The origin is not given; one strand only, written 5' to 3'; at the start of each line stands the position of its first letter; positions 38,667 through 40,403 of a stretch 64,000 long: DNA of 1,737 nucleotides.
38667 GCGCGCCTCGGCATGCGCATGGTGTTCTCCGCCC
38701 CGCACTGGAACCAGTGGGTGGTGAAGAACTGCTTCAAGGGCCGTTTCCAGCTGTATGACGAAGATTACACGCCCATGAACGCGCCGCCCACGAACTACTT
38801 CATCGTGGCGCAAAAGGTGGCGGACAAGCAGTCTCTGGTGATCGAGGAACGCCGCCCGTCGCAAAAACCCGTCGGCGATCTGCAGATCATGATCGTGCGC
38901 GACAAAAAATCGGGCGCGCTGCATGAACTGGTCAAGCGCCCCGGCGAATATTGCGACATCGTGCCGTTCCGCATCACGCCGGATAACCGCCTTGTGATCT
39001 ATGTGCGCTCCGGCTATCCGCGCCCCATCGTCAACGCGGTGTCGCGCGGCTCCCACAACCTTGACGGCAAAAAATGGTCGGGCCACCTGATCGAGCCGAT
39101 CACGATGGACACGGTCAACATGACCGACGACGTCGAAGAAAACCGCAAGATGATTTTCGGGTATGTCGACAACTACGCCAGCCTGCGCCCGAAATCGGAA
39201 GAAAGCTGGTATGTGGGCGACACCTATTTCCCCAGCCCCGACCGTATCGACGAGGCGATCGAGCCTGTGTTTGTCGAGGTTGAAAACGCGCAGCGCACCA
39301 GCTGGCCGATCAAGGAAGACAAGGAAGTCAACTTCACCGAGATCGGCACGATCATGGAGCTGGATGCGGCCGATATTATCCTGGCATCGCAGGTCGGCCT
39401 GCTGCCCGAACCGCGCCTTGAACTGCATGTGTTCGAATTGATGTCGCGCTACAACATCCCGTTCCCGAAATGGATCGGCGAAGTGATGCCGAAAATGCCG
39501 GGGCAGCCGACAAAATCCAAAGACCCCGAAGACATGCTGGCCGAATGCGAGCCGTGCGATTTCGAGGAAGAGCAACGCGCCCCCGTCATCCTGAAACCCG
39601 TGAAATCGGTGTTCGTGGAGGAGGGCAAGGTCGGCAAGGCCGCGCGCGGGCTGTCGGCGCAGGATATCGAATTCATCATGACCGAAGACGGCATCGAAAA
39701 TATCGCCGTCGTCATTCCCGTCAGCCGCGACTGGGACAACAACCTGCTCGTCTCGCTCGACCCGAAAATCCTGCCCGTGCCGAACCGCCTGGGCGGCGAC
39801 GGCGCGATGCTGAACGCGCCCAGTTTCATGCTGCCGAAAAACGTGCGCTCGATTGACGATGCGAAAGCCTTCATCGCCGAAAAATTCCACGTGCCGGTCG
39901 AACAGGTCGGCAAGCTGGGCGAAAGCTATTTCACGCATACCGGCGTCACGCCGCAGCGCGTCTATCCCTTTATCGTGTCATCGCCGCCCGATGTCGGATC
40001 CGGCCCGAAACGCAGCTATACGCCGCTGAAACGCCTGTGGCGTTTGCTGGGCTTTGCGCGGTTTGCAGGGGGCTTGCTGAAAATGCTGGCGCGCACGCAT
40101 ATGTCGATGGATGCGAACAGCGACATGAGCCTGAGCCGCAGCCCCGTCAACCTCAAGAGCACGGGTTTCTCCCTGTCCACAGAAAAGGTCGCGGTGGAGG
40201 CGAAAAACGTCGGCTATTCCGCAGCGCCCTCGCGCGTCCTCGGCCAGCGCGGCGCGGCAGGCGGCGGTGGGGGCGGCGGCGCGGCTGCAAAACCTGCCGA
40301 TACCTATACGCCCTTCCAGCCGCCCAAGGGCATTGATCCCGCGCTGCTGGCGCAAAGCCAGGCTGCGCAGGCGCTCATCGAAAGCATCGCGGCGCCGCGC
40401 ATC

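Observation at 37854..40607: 917-aa orphan fusion protein: SAM methyltransferase head plus about 700 aa with two degenerate Nudix-fold-like segments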

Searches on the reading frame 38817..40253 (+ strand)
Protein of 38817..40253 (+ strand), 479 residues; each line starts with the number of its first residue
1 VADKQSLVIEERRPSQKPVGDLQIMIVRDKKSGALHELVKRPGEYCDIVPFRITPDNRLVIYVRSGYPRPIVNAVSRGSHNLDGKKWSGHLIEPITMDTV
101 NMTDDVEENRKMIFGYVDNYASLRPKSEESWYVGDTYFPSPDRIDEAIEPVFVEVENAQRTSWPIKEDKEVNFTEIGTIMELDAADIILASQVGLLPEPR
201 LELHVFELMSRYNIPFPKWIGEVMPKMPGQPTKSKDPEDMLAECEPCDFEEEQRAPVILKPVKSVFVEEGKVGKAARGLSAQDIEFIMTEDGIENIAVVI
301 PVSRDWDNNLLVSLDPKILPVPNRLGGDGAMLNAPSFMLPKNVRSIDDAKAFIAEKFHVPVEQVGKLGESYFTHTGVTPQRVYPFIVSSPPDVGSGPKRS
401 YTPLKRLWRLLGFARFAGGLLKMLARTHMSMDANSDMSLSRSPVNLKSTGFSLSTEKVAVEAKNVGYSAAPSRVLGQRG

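Call 14: search_solved_structures(query=A2, max_evalue=10, show_alignments=3)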
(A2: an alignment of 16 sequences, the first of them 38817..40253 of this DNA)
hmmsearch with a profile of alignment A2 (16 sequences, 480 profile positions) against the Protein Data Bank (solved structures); distinct sequences matched with E-value up to 10: 1.
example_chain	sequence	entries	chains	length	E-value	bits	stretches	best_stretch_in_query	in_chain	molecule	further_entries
1na0_A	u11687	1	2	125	1.2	10.7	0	110-149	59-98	designed protein CTPR3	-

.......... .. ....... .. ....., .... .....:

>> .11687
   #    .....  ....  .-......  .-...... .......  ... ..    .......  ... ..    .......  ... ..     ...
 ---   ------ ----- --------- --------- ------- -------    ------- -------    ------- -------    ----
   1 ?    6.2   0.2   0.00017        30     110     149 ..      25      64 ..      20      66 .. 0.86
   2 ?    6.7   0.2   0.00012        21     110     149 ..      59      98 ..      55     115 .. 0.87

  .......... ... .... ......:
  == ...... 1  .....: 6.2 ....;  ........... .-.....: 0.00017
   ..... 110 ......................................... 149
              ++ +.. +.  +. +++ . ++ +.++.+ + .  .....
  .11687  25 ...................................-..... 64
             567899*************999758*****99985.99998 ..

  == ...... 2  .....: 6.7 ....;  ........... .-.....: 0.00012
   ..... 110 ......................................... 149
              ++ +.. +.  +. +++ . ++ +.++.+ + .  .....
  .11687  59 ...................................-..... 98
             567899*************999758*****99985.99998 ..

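Call 24: search_protein_representatives(alignment_id=A2)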
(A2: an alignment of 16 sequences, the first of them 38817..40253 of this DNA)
Query: 16 sequences, 480 profile positions. Proteins with E-value up to 0.001 (for the whole library): 387; up to 1e-10: 293; up to 1e-30: 158. The best 150 are listed.
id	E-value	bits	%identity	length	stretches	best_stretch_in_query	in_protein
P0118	3.2e-199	678.9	-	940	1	2-479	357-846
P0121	1.7e-194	663.3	-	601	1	1-479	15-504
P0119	7.0e-191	651.3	-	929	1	1-474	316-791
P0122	1.0e-136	472.7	-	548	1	2-446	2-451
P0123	1.7e-131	455.5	-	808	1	3-455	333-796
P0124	7.9e-128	443.4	-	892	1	3-433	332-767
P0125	8.2e-128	443.4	-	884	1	1-465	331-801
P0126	3.6e-126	437.9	-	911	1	2-455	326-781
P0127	3.9e-126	437.8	-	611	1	1-452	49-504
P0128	1.5e-125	435.9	-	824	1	2-448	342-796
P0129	2.0e-123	428.9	-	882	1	2-447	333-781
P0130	8.0e-123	426.9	-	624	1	1-451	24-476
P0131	1.2e-122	426.3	-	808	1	2-451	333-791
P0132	1.6e-122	425.9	-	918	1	1-434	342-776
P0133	9.4e-122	423.4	-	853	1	4-463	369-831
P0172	2.1e-76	273.8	-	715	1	2-412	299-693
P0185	4.8e-64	233.1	-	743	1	2-446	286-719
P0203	2.7e-50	187.7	-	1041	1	19-409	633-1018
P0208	7.2e-48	179.7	-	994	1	22-414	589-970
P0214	7.7e-45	169.7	-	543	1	13-409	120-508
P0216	4.8e-44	167.1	-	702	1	14-433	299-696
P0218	4.4e-43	163.9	-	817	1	5-399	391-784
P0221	1.5e-42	162.2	-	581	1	19-412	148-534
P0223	5.7e-42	160.3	-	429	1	20-411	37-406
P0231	2.7e-40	154.8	-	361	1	63-409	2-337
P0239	1.7e-38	148.8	-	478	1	14-407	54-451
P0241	1.1e-37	146.1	-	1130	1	4-409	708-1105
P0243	1.5e-37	145.7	-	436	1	8-407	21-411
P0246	1.5e-36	142.4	-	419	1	32-411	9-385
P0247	2.2e-36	141.8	-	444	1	2-428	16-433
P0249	4.5e-36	140.8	-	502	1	21-388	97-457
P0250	4.6e-36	140.8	-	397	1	38-394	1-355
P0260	1.0e-32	129.7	-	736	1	33-409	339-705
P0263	1.4e-32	129.3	-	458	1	11-407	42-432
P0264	1.4e-32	129.3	-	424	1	17-409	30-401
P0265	1.7e-32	129.0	-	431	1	13-391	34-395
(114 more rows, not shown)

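Call 25: search_protein_families(library=pfam, proteins=[P0241, P0203, P0208, P0223, P0243, P0247, P0260, P0218, P0172, P0264], max_evalue=0.01)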
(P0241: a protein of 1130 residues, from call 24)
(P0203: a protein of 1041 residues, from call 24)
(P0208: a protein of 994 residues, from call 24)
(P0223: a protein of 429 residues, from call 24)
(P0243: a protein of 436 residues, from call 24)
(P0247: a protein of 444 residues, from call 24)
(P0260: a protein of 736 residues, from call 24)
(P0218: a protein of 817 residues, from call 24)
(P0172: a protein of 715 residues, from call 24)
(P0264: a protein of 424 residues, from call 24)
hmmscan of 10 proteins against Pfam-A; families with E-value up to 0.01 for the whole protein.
P0241 (1130 aa): 8 families
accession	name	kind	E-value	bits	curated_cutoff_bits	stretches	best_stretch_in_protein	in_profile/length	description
PF13649.12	Methyltransf_25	-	9.1e-10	39.5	27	1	437-512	1-78/97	Methyltransferase domain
PF08241.18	Methyltransf_11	-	2.5e-09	38.1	21.2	1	439-513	2-75/95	Methyltransferase domain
PF13847.12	Methyltransf_31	-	3.8e-08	33.6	27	1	436-505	6-81/145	Methyltransferase domain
PF01636.29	APH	-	2.2e-06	28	23.2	1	99-278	35-191/239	Phosphotransferase enzyme family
PF05175.20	MTS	-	7.6e-06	26.1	23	1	428-509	24-109/170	Methyltransferase small domain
PF00891.24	Methyltransf_2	-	2.1e-05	24.4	22.3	1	409-509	36-138/210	O-methyltransferase domain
PF08242.18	Methyltransf_12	-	0.00068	20.8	30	1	439-534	2-93/98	Methyltransferase domain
PF02390.23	Methyltransf_4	-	0.002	18.1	24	1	437-488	5-59/173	Putative methyltransferase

P0203 (1041 aa): 7 families
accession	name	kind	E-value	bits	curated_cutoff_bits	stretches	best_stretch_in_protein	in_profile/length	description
PF00293.34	NUDIX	-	6.3e-17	62.3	21.1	1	170-296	9-132/134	NUDIX domain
PF13649.12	Methyltransf_25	-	7.6e-10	39.8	27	1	345-417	1-75/97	Methyltransferase domain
PF08241.18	Methyltransf_11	-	4.4e-08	34.1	21.2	1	347-419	2-73/95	Methyltransferase domain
PF13847.12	Methyltransf_31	-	1.3e-07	31.8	27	1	344-399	6-65/145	Methyltransferase domain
PF02390.23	Methyltransf_4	-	0.00032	20.7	24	1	344-408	4-74/173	Putative methyltransferase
PF08242.18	Methyltransf_12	-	0.00049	21.2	30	1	347-396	2-52/98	Methyltransferase domain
PF05175.20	MTS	-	0.0025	17.9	23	1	341-396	31-89/170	Methyltransferase small domain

P0208 (994 aa): 1 family
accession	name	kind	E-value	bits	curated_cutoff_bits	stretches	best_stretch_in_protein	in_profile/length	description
PF06414.18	Zeta_toxin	-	2.1e-10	40.8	22.3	1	129-221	96-189/199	Zeta toxin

P0223 (429 aa): 0 families

P0243 (436 aa): 0 families

P0247 (444 aa): 0 families

P0260 (736 aa): 7 families
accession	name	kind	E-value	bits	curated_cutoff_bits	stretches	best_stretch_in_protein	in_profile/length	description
PF08241.18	Methyltransf_11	-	8.6e-13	49.2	21.2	1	44-146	2-95/95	Methyltransferase domain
PF13847.12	Methyltransf_31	-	4.8e-12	46.2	27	1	41-156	6-119/145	Methyltransferase domain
PF13649.12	Methyltransf_25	-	6e-12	46.5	27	1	42-117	1-78/97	Methyltransferase domain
PF08242.18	Methyltransf_12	-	1.5e-09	38.9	30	1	44-144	2-98/98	Methyltransferase domain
PF13489.12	Methyltransf_23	-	3.5e-09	37.1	27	1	21-152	5-122/164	Methyltransferase domain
PF00891.24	Methyltransf_2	-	1.9e-06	27.8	22.3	1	24-154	48-172/210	O-methyltransferase domain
PF05175.20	MTS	-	0.00045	20.3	23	1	36-117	27-112/170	Methyltransferase small domain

P0218 (817 aa): 10 families
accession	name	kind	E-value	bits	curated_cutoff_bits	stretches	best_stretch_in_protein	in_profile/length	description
PF08241.18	Methyltransf_11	-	1.1e-13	52.1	21.2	1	120-222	2-95/95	Methyltransferase domain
PF13649.12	Methyltransf_25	-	2.9e-13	50.8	27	1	118-207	1-89/97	Methyltransferase domain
PF08242.18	Methyltransf_12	-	3.8e-11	44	30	1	120-220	2-98/98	Methyltransferase domain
PF13847.12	Methyltransf_31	-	2.2e-10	40.9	27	1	117-226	6-113/145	Methyltransferase domain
PF00891.24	Methyltransf_2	-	4.7e-09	36.4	22.3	1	93-233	39-175/210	O-methyltransferase domain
PF13489.12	Methyltransf_23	-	9.9e-08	32.3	27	1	93-344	1-161/164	Methyltransferase domain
PF05175.20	MTS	-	1.6e-06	28.3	23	1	114-222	31-138/170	Methyltransferase small domain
PF06325.19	PrmA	-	0.00042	20.3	22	1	116-164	163-210/296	Ribosomal protein L11 methyltransferase (PrmA)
PF02390.23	Methyltransf_4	-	0.0012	18.7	24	1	118-172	5-62/173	Putative methyltransferase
PF02475.24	TRM5-TYW2_MTfase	-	0.0029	18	28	1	116-171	38-97/164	TRM5/TYW2 methyltransferase domain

P0172 (715 aa): 9 families
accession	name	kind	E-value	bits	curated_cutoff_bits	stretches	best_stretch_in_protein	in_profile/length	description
PF13847.12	Methyltransf_31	-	8.1e-15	55.2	27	1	41-154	3-114/145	Methyltransferase domain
PF13649.12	Methyltransf_25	-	5.7e-13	49.8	27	1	45-124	1-81/97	Methyltransferase domain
PF08241.18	Methyltransf_11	-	8.3e-12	46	21.2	1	47-148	2-94/95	Methyltransferase domain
PF08242.18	Methyltransf_12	-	9.4e-12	46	30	1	47-146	2-97/98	Methyltransferase domain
PF13489.12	Methyltransf_23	-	7.3e-09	36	27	1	26-156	9-123/164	Methyltransferase domain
PF00891.24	Methyltransf_2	-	4.5e-05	23.3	22.3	1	18-149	39-164/210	O-methyltransferase domain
PF05175.20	MTS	-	0.00013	22.1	23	1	42-97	32-90/170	Methyltransferase small domain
PF06325.19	PrmA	-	0.0022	18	22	1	31-88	151-207/296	Ribosomal protein L11 methyltransferase (PrmA)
PF02390.23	Methyltransf_4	-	0.0026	17.7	24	1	44-80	4-40/173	Putative methyltransferase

P0264 (424 aa): 0 families

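Call 33: search_protein_families(library=pfam, alignment_id=A3, max_evalue=10)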
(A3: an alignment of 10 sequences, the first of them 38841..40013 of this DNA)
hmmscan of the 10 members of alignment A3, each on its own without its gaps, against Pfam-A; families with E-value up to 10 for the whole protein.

A. member 1, window:38841-40013:+ (391 aa): 0 families

B. families by the number of members that match (of 10 scanned): 2 families
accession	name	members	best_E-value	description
PF09572.16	RE_XamI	1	0.057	XamI restriction endonuclease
PF11128.13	Nucleocap_ssRNA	1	0.22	Plant viral coat protein nucleocapsid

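Call 35: find_related_loci(query=A2, collection=genome_contigs, flank=6000)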
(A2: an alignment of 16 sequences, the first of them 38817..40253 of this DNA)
Query A2 (479 aa) in genome_contigs; peptide patterns used: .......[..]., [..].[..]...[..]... (x = any residue, [..] = any of these).
128 stretches matched a pattern; 101 encode a relative of the query (tblastn E <= 1e-3); the best 80 are kept; 78 distinct loci.
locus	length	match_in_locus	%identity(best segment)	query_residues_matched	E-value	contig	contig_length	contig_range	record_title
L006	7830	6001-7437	99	1-479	0e+0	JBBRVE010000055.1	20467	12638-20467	MAG: Bdellovibrionales bacterium isolate La3_metabat2.091 La3_metabat2.091_K_2935882_L_20467_cov_11.0000, whole genome s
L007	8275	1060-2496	96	1-479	0e+0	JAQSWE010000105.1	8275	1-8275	MAG: Alphaproteobacteria bacterium isolate C_No_T20_C_bin.40 scaffold_8092, whole genome shotgun sequence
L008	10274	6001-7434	90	1-478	0e+0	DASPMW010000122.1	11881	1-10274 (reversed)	MAG TPA_asm: Patescibacteria group bacterium isolate SMAG_U12103 k141_293789, whole genome shotgun sequence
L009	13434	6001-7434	85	1-478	0e+0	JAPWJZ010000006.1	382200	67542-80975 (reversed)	MAG: Micavibrio sp. isolate Chal_Metagen_Bin5 11302, whole genome shotgun sequence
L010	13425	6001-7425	86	1-475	0e+0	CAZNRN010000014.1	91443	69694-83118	MAG TPA_asm: uncultured Micavibrio sp. isolate binchicken_co199_124 genome assembly, contig: NODE_334_length_91443_cov_6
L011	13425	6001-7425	85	1-475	0e+0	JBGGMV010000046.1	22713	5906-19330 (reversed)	MAG: Alphaproteobacteria bacterium isolate bin.025 k141_2061486, whole genome shotgun sequence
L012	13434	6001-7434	83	1-478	0e+0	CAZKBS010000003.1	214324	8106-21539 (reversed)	MAG TPA_asm: uncultured Micavibrio sp. isolate SRP290908_co2_99 genome assembly, contig: NODE_39_length_214324_cov_33.09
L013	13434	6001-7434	83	1-478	0e+0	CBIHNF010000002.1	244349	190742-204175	MAG TPA_asm: uncultured Alphaproteobacteria bacterium isolate SRR18156212_concoct_42 genome assembly, contig: ERZ2733687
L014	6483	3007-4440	83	1-478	0e+0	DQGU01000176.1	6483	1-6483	MAG TPA_asm: Rhodospirillaceae bacterium isolate UBA8982 contig_47590, whole genome shotgun sequence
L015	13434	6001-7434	83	1-478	0e+0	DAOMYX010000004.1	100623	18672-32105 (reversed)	MAG TPA_asm: Alphaproteobacteria bacterium isolate AMR_MDS_5615 NODE_92_length_100623_cov_22.443610, whole genome shotgu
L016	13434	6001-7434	82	1-478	0e+0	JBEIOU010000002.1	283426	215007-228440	MAG: Micavibrio sp. isolate Sample-106-S6-bin-24 Sample_106_S6-bin_24-k141_1340622, whole genome shotgun sequence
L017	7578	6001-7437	83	1-479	0e+0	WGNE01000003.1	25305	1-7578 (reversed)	MAG: Alphaproteobacteria bacterium isolate RI_263 c_000000084479, whole genome shotgun sequence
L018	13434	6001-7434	82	1-478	0e+0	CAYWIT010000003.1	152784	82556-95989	MAG TPA_asm: uncultured Rhodospirillaceae bacterium isolate SRP263991_co5_116 genome assembly, contig: NODE_208_length_1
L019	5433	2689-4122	78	1-478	0e+0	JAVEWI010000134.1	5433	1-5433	MAG: Bdellovibrionales bacterium isolate BF4_141 NODE_54195_length_5433_cov_3.826234_Biofilm4, whole genome shotgun sequ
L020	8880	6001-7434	79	1-478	0e+0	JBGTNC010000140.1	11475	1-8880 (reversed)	MAG: Alphaproteobacteria bacterium isolate JTS-RE379 k141_8050606, whole genome shotgun sequence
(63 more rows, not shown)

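Call 40: predict_structure(alignment_id=A4)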
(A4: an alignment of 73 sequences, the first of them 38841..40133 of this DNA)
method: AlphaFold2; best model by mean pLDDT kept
length: 431 residues; sequences in the alignment: 73
mean_pLDDT: 93.9   pTM: 0.92
mean pLDDT of the five models: 93.9, 93.8, 93.5, 93.4, 93.3
residues with pLDDT >= 90: 391; 70-90: 28; 50-70: 7; < 50: 5
segments of 3 or more residues with pLDDT < 50: 428-431
pLDDT, mean of each block of 10 residues (from residue 1): 96 96 97 96 98 98 95 95 97 96 98 97 95 96 97 96 94 98 96 97 94 91 91 95 97 97 91 97 96 94 95 94 96 98 96 96 97 97 75 92 83 94 62 36
secondary structure, 60 per line:
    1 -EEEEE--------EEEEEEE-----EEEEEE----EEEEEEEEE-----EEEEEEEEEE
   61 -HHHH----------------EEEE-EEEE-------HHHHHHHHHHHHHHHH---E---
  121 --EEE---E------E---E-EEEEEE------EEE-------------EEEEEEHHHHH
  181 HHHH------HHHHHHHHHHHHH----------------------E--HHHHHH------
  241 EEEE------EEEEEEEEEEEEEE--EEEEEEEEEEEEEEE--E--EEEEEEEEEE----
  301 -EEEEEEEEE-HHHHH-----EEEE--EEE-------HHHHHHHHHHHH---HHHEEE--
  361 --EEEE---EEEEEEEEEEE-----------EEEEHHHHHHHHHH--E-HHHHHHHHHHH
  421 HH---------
elements in order: E2-6 E15-21 E27-32 E37-45 E51-60 H62-65 E82-85 E87-90 H98-113 E123-125 E142-147 E154-156 E170-175 H176-184 H191-203 H229-234 E241-244 E251-264 E267-281 E287-296 E302-310 H312-316 E322-325 E328-330 H338-349 E356-358 E363-366 E370-380 E392-395 H396-405 H410-422

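Call 42: fold_search(model_id=the predicted structure, library=pdb)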
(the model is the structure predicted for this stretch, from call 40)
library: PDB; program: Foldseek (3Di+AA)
matches with E <= 10: 430; with E <= 0.001: 130
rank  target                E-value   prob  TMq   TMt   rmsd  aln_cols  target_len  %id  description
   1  4j7g_A                3.4e-10  1.00  0.55  0.53   7.1       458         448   11  Crystal structure of EvaA, a 2,3-dehydratase in complex with dTDP-fucose and dTDP-rhamnose (released 2013-05-22)
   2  4j7h_A                7.6e-10  1.00  0.52  0.51   7.4       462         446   12  Crystal structure of EvaA, a 2,3-dehydratase in complex with dTDP-benzene and dTDP-rhamnose (released 2013-05-22)
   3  4j7h_B                1.0e-09  1.00  0.53  0.52   7.3       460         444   11  Crystal structure of EvaA, a 2,3-dehydratase in complex with dTDP-benzene and dTDP-rhamnose (released 2013-05-22)
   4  4j7g_B                4.2e-09  1.00  0.51  0.50   7.7       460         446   12  Crystal structure of EvaA, a 2,3-dehydratase in complex with dTDP-fucose and dTDP-rhamnose (released 2013-05-22)
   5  3o69_B                3.5e-06  1.00  0.32  0.65   7.4       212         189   14  Structure of the E100A E.coli GDP-mannose hydrolase (yffh) in complex with Mg++ (released 2011-05-11)
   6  3o52_D                3.9e-06  1.00  0.31  0.67   7.4       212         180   14  Structure of the E.coli GDP-mannose hydrolase (yffh) in complex with tartrate (released 2011-05-11)
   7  1viu_A                4.4e-06  1.00  0.31  0.67   7.2       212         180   14  Crystal structure of putative ADP ribose pyrophosphatase (released 2003-12-30)
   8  9dt6_E                4.6e-06  1.00  0.32  0.62   7.2       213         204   14  Crystal structure of ADP-ribose diphosphatase from Klebsiella pneumoniae (CMP bound, P21 form) (released 2024-10-09)
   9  3o61_D                4.6e-06  1.00  0.32  0.66   6.5       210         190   14  Structure of the E100A E.coli GDP-mannose hydrolase (yffh) in complex with GDP-mannose and Mg++ (released 2011-05-11)
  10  1g0s_B                6.1e-06  1.00  0.29  0.56  10.1       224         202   13  THE CRYSTAL STRUCTURE OF THE E.COLI ADP-RIBOSE PYROPHOSPHATASE (released 2001-05-02)
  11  9drd_D                6.5e-06  1.00  0.31  0.60   9.9       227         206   12  Crystal structure of ADP-ribose diphosphatase from Klebsiella pneumoniae (Apo, monoclinic P form 2) (released 2024-10-02)
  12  3o52_A                6.9e-06  1.00  0.30  0.66   7.8       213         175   13  Structure of the E.coli GDP-mannose hydrolase (yffh) in complex with tartrate (released 2011-05-11)
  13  1viu_D                7.3e-06  1.00  0.30  0.66   7.5       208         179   14  Crystal structure of putative ADP ribose pyrophosphatase (released 2003-12-30)
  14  9dre_B                7.7e-06  1.00  0.30  0.60   9.5       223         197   11  Crystal structure of ADP-ribose diphosphatase from Klebsiella pneumoniae (ADP bound, P21 form) (released 2024-10-02)
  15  1viu_B                8.2e-06  1.00  0.32  0.68   7.3       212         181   15  Crystal structure of putative ADP ribose pyrophosphatase (released 2003-12-30)
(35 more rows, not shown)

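Call 57: fold_search(model_id=the predicted structure, library=viral)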
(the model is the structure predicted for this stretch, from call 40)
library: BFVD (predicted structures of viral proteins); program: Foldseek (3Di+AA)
matches with E <= 10: 274; with E <= 0.001: 5
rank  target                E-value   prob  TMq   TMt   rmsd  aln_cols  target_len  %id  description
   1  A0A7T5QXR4            9.0e-06  1.00  0.30  0.64   7.3       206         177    8  Nudix hydrolase domain-containing protein [Cronobacter phage A24]
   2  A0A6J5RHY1            1.0e-05  1.00  0.30  0.61   8.2       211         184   12  Uncharacterized protein [uncultured Caudovirales phage]
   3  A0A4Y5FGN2            5.6e-05  1.00  0.30  0.56   7.7       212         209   11  ADP-ribose pyrophosphatase [Lactobacillus phage 3-521]
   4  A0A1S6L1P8            1.0e-04  1.00  0.27  0.37   8.8       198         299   15  (no name in the UniProt tables at hand)
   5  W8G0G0                8.6e-04  1.00  0.26  0.68   5.1       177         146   12  (no name in the UniProt tables at hand)
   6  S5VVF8                1.2e-03  0.97  0.19  0.32  22.8       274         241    9  NUDIX hydrolase [Pseudomonas phage PaBG]
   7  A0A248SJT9            1.3e-03  1.00  0.24  0.53  11.7       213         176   11  (no name in the UniProt tables at hand)
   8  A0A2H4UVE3            1.7e-03  0.98  0.22  0.33   8.5       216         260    8  Pyrophosphatase MutT [Bodo saltans virus]
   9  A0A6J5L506            9.9e-03  0.97  0.22  0.54   5.7       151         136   13  8-oxo-dGTP diphosphatase [uncultured Caudovirales phage]
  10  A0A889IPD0            1.2e-02  0.99  0.22  0.54   6.0       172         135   10  (no name in the UniProt tables at hand)
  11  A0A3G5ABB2            1.4e-02  0.93  0.18  0.15   9.0       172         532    9  Nucleolar GTP-binding protein 1 [Hyperionvirus sp.]
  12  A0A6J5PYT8            1.6e-02  0.96  0.20  0.34   6.4       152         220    8  Nudix_Hydrolase domain containing protein [uncultured Caudovirales phage]
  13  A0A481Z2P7            1.7e-02  0.87  0.20  0.35   9.4       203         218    9  NUDIX hydrolase [Pithovirus LCPAC101]
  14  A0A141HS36            2.2e-02  0.95  0.23  0.49   5.6       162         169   13  (no name in the UniProt tables at hand)
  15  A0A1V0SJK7            2.9e-02  0.92  0.21  0.53   5.4       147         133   13  NUDIX hydrolase [Klosneuvirus KNV1]
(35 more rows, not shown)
